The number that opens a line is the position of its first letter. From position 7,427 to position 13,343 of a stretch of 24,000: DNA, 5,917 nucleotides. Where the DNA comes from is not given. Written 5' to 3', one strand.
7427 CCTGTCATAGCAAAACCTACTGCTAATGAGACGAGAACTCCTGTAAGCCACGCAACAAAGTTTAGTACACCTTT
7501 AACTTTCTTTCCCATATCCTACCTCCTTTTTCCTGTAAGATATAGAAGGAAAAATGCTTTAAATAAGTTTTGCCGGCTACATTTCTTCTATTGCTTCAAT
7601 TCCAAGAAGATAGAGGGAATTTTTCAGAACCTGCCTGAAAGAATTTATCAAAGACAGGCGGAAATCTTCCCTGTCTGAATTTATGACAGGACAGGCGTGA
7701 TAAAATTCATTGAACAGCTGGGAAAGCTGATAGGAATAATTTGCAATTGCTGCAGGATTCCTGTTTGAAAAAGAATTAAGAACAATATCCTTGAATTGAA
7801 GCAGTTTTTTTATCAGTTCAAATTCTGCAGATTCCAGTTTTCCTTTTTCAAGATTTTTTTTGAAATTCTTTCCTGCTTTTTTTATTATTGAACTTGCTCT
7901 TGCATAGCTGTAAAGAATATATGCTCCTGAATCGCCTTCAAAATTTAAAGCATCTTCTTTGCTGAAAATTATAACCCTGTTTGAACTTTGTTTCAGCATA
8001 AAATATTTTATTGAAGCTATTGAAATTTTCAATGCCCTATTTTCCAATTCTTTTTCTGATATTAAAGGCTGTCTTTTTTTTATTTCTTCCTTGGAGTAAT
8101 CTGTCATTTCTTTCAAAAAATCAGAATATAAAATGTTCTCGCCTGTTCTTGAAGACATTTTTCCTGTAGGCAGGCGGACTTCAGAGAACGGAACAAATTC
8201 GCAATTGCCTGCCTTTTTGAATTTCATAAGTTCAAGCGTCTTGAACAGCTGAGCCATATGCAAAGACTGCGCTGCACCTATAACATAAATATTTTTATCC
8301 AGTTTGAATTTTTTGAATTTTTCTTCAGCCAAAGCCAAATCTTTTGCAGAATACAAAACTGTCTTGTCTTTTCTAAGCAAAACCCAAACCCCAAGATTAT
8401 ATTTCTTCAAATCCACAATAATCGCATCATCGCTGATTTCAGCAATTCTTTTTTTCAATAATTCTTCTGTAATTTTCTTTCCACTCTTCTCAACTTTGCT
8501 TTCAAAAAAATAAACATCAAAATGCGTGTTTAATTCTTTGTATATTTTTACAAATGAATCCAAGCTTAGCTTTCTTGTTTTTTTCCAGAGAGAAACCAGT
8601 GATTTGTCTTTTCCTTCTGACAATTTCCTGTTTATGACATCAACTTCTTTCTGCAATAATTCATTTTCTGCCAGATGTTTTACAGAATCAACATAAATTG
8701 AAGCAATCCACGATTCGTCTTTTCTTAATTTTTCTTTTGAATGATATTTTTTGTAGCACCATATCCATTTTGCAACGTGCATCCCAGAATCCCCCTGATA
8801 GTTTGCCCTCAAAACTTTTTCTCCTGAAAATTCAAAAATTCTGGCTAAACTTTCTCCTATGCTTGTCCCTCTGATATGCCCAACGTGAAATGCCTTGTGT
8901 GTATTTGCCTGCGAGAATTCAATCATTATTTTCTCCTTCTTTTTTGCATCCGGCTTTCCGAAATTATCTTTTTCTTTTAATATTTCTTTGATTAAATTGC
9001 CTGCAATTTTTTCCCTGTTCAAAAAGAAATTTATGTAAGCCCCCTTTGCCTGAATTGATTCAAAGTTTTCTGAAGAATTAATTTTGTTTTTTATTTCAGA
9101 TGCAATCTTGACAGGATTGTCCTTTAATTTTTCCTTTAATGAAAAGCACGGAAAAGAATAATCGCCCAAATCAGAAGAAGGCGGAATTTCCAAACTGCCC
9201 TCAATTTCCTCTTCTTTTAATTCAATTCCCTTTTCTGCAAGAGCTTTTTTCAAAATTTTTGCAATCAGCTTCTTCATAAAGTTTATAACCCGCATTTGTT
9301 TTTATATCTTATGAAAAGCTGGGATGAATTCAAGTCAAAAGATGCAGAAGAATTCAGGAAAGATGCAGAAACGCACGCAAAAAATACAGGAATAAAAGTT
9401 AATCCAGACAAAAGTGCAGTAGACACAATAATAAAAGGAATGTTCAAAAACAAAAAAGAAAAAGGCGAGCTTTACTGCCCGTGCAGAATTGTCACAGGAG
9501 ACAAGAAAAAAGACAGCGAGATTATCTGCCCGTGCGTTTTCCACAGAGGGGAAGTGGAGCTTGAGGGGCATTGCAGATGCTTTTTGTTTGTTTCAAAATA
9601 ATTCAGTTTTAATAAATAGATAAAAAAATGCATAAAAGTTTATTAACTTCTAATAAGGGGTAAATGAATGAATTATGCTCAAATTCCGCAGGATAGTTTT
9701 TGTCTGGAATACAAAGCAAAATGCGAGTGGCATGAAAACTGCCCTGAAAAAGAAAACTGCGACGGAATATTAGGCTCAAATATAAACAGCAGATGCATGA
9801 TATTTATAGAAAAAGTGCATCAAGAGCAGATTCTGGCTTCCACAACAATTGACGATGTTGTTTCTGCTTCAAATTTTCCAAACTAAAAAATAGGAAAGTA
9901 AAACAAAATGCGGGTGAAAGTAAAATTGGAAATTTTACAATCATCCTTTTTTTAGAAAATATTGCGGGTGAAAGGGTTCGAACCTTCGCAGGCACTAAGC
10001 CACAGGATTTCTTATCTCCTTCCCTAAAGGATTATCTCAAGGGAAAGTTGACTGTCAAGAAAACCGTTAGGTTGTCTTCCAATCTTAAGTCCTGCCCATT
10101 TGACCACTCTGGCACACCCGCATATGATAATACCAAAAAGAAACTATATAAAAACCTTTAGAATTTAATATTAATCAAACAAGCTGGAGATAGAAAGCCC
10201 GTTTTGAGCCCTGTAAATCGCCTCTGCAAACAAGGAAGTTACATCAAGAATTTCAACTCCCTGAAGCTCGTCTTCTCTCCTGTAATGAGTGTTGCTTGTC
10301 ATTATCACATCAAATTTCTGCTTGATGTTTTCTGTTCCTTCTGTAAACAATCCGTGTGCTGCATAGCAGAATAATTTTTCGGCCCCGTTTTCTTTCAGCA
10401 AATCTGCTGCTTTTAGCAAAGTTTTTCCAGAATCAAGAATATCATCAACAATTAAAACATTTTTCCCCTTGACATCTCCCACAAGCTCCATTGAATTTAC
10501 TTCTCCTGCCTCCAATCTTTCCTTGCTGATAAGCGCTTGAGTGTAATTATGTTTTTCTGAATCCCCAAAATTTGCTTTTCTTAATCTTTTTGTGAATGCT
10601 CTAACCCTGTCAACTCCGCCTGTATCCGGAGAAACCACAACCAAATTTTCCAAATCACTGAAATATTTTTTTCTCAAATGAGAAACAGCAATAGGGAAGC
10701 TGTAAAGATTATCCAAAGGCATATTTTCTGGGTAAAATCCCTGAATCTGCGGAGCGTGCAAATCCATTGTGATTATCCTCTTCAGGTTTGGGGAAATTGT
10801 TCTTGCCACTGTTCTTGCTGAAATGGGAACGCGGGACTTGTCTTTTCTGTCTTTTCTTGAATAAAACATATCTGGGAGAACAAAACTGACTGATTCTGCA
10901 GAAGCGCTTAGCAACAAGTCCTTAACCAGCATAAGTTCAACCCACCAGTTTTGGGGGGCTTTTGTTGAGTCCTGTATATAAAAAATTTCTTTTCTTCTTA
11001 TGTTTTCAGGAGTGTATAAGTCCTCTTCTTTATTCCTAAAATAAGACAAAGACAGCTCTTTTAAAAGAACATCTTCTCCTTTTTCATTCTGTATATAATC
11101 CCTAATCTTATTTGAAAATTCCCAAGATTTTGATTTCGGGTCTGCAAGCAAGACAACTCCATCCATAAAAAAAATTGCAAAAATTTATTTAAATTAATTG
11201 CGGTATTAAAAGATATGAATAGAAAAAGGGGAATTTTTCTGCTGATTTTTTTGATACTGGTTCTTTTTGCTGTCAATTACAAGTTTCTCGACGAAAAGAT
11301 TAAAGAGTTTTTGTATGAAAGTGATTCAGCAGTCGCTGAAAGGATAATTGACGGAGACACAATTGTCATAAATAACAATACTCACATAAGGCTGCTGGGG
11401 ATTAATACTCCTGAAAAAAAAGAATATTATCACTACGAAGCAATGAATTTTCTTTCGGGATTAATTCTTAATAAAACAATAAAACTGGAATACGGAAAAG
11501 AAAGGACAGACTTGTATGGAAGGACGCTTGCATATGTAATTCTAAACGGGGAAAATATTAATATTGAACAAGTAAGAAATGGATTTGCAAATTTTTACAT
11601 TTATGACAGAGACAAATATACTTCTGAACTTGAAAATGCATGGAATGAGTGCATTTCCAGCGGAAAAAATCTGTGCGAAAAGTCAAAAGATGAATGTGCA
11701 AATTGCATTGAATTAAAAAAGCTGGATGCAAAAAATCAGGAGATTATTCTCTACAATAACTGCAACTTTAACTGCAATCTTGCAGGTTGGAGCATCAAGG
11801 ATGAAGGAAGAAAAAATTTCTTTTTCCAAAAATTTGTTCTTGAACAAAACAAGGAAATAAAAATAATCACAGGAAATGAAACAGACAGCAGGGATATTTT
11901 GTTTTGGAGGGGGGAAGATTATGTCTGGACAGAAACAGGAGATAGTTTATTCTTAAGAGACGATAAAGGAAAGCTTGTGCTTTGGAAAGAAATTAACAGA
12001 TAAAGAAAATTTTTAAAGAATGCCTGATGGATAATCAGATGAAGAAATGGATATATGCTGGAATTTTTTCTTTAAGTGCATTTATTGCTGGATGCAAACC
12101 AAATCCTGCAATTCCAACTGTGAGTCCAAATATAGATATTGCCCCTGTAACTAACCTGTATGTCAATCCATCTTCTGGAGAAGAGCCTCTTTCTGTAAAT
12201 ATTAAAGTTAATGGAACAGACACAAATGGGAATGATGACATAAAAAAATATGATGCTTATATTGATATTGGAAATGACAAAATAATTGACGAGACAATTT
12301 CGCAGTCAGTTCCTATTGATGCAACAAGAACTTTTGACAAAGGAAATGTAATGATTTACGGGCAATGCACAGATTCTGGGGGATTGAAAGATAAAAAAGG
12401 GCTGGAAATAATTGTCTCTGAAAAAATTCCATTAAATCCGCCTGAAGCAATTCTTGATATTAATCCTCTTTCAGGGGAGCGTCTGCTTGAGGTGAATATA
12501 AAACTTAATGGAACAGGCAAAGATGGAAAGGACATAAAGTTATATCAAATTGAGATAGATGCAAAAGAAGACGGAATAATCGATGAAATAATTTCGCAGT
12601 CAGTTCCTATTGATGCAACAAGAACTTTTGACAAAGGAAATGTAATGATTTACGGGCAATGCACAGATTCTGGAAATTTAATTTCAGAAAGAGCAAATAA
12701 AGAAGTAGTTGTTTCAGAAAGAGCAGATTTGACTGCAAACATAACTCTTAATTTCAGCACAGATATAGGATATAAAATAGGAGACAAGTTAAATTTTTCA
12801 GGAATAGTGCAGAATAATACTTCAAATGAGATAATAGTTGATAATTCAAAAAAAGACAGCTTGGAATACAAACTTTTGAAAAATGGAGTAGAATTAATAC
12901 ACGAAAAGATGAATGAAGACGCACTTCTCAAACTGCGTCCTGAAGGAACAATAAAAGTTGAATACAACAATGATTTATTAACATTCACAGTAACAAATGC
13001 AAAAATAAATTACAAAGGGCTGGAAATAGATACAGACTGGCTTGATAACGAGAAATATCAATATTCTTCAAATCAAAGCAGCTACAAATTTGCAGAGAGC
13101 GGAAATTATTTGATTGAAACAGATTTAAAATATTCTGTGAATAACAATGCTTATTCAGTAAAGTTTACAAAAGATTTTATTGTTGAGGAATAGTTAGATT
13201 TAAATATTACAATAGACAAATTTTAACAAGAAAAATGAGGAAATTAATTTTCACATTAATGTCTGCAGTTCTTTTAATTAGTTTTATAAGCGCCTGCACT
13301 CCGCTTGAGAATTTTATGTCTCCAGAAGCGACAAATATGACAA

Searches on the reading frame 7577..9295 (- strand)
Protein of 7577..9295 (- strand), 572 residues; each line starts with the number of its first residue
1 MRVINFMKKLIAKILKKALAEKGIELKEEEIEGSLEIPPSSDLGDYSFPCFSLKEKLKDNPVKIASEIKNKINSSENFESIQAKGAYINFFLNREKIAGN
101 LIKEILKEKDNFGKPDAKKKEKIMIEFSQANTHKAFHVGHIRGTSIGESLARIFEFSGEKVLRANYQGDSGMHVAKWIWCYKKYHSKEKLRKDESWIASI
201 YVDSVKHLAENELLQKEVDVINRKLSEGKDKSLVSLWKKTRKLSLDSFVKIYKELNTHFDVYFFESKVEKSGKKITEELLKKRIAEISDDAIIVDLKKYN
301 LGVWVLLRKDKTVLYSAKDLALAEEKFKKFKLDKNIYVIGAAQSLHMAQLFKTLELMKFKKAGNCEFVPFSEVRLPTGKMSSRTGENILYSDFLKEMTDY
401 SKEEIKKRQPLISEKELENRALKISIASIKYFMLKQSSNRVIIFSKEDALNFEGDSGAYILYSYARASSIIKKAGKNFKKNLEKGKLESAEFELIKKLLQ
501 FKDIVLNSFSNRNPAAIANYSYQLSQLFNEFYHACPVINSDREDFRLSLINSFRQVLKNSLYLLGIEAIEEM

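Call 7: search_protein_families(library=pfam, proteins=[window:7577-9295:-], max_evalue=0.001)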
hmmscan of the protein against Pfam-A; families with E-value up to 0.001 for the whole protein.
window:7577-9295:- (572 aa): 3 families
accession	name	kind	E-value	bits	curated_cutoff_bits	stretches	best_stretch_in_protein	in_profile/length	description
PF00750.26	tRNA-synt_1d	-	1.1e-50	173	23.3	1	102-437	2-340/349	tRNA synthetases class I (R), catalytic domain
PF05746.21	DALR_1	-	4.8e-32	110.9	22.3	1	460-572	1-117/117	DALR anticodon binding domain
PF03485.21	Arg_tRNA_synt_N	-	5.5e-18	65.8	21.5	1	9-92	5-85/85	Arginyl tRNA synthetase N terminal domain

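Call 73: search_protein_families(library=ncbifam, proteins=[window:7577-9295:-], max_evalue=1e-10)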
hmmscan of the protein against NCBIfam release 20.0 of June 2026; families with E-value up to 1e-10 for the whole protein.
window:7577-9295:- (572 aa): 3 families
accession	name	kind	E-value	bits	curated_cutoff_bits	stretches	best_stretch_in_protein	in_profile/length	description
TIGR00456.1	argS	equivalog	1.7e-137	459.2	261.65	1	7-572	1-569/569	arginine--tRNA ligase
NF002446.0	PRK01611.3-3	equivalog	8.6e-92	308.4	399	2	208-572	254-636/636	arginine--tRNA ligase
NF002447.0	PRK01611.3-4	equivalog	1.3e-86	291.3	460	2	331-572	358-613/613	arginine--tRNA ligase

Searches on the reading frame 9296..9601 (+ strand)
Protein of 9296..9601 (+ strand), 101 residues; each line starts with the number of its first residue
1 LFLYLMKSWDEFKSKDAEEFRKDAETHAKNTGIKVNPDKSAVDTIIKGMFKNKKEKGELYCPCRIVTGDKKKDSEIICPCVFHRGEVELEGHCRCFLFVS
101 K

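Call 8: search_protein_families(library=pfam, proteins=[window:9296-9601:+], max_evalue=0.001)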
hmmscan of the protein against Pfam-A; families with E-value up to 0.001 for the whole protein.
window:9296-9601:+ (101 aa): 1 family
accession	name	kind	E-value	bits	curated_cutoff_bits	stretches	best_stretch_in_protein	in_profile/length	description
PF02943.20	FeThRed_B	-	2.2e-21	76.3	22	1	18-101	3-88/106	Ferredoxin thioredoxin reductase catalytic beta chain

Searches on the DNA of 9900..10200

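Call 74: search_rna_families(source=window, start=9900, end=10200, threshold=gathering, show_alignments=1)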
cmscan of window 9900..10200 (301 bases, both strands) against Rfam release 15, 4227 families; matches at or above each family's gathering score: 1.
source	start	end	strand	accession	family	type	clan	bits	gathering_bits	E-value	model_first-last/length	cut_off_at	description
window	9963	10121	-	RF00005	tRNA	Gene; tRNA;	CL00001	41.9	29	8e-08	1-71/71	no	tRNA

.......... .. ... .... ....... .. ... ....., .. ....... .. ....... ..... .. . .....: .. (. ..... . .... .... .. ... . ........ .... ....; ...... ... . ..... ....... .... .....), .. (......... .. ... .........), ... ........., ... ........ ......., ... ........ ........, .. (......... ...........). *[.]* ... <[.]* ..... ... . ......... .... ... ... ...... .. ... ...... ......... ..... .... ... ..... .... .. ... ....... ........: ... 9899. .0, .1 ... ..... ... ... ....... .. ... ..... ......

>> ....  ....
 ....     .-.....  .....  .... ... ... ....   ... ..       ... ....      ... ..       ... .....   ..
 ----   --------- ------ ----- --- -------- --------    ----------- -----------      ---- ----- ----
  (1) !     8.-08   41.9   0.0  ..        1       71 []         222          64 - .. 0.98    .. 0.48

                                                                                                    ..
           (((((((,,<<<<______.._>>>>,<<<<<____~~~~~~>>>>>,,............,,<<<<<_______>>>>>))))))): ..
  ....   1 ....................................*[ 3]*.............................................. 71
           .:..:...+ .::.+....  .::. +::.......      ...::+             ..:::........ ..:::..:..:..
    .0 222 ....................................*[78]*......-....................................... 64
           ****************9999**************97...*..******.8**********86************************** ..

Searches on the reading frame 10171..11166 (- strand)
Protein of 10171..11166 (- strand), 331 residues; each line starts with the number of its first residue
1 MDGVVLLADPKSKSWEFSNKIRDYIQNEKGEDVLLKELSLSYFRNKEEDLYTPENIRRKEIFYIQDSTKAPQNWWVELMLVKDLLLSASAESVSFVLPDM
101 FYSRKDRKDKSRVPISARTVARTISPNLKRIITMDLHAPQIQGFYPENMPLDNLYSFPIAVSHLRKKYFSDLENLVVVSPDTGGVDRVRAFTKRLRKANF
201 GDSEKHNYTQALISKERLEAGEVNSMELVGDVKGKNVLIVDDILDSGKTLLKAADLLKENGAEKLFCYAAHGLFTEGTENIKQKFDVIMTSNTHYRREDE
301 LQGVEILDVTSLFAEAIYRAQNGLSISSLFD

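Call 7: search_protein_families(library=pfam, proteins=[window:10171-11166:-], max_evalue=0.001)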
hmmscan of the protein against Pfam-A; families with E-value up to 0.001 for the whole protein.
window:10171-11166:- (331 aa): 4 families
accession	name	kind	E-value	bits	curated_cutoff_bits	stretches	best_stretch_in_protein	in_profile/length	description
PF14572.12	Pribosyl_synth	-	1.3e-20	74.6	27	1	221-330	70-183/184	Phosphoribosyl synthetase-associated domain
PF13793.12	Pribosyltran_N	-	1.8e-20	73.4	25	1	15-124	10-113/117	N-terminal domain of ribose phosphate pyrophosphokinase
PF00156.33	Pribosyltran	-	2.3e-17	63.2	26.3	1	154-271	5-124/158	Phosphoribosyl transferase domain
PF24390.1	PRTase-CE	-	0.0008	19.8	27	0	186-287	56-162/253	PRTase-CE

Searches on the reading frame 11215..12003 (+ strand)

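Call 7: search_protein_families(library=pfam, proteins=[window:11215-12003:+], max_evalue=0.001)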
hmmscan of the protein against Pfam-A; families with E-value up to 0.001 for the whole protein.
window:11215-12003:+ (262 aa): 2 families
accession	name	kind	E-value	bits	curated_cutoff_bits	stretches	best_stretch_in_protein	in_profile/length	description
PF00565.23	SNase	-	1.6e-15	57.9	21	1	58-153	2-104/107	Staphylococcal nuclease homologue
PF00932.25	LTD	-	1.3e-08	35.6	34.3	1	175-255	23-102/109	Lamin Tail Domain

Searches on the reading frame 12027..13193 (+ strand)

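Call 7: search_protein_families(library=pfam, proteins=[window:12027-13193:+], max_evalue=0.001)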
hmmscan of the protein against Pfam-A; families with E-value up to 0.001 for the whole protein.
window:12027-13193:+ (388 aa): 0 families

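Call 68: search_protein_families(library=pfam, proteins=[window:12027-13193:+], max_evalue=1)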
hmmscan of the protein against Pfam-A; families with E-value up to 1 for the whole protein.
window:12027-13193:+ (388 aa): 3 families
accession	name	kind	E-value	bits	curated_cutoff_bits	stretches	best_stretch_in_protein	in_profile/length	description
PF25586.1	zf-CCCH_PAN3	-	0.0022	18.1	25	0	107-114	8-15/29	PAN3 CCCH zinc finger domain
PF24157.1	DUF7408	-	0.032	14.6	27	0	190-215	133-158/174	Domain of unknown function (DUF7408)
PF08194.17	DIM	-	0.18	12.5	20.8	0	106-116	24-34/36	DIM protein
